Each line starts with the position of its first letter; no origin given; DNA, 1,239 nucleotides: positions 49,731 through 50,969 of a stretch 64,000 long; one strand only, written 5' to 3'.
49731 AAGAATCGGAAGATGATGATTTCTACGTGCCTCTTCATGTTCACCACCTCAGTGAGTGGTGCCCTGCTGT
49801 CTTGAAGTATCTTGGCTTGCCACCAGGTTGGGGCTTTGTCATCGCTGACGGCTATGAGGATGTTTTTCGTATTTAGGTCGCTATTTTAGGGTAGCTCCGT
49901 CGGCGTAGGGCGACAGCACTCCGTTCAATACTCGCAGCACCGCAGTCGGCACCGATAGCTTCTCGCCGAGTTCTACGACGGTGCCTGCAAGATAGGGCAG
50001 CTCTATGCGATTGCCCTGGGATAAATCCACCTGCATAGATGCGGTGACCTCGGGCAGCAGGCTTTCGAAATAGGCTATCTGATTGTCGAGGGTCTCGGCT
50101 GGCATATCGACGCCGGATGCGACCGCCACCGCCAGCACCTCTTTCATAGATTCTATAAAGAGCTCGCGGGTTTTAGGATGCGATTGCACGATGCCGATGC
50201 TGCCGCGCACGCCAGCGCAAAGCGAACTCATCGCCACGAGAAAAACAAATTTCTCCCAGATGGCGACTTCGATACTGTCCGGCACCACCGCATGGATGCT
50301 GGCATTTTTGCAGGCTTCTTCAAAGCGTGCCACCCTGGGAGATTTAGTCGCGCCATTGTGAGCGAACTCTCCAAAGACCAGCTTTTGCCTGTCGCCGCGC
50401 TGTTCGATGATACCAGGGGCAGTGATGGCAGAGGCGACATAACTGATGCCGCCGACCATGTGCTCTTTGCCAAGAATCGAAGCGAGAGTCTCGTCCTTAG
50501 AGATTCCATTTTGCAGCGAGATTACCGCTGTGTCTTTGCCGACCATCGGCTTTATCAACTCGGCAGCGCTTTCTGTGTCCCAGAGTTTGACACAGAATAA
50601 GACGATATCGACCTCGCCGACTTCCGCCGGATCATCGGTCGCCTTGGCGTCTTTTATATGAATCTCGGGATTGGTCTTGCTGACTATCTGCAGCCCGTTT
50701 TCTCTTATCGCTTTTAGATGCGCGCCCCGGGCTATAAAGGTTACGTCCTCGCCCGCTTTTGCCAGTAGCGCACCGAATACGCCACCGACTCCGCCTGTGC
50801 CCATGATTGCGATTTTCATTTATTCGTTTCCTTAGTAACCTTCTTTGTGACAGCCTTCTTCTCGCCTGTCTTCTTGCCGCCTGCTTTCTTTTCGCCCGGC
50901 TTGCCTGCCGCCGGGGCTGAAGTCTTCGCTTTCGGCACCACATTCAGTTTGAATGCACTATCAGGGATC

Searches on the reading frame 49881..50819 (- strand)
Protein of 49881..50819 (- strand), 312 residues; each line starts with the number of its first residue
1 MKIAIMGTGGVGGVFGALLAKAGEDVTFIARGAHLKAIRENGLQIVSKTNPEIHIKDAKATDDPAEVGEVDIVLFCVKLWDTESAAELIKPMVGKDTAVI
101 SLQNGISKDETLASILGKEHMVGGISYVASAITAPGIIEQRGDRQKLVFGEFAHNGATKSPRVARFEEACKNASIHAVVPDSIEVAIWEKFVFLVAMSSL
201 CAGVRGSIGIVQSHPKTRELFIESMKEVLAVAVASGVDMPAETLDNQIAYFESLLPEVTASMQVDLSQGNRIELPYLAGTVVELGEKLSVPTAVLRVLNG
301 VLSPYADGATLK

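Call 27: search_protein_families(library=pfam, proteins=[window:49881-50819:-], max_evalue=0.01)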
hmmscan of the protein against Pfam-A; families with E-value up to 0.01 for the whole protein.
window:49881-50819:- (312 aa): 7 families
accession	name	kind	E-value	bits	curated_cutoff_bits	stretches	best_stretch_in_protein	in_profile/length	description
PF02558.23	ApbA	-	1.3e-41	142.2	22.2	1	3-153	1-149/150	Ketopantoate reductase PanE/ApbA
PF08546.17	ApbA_C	-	4.1e-24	85.7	22.7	1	183-302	2-121/125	Ketopantoate reductase PanE/ApbA C terminal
PF01210.29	NAD_Gly3P_dh_N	-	5.8e-06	26.8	23.1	1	2-112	1-114/158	NAD-dependent glycerol-3-phosphate dehydrogenase N-terminus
PF03807.23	F420_oxidored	-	2.4e-05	25.3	21.6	1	2-105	1-94/94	NADP oxidoreductase coenzyme F420-dependent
PF03721.20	UDPG_MGDP_dh_N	-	0.00014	21.9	27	1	1-77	1-84/187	UDP-glucose/GDP-mannose dehydrogenase family, NAD binding domain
PF01118.30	Semialdhyde_dh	-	0.00034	21.4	26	1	2-102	1-96/121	Semialdehyde dehydrogenase, NAD binding domain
PF00070.33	Pyr_redox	-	0.0069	17.3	22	0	2-36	1-35/82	Pyridine nucleotide-disulphide oxidoreductase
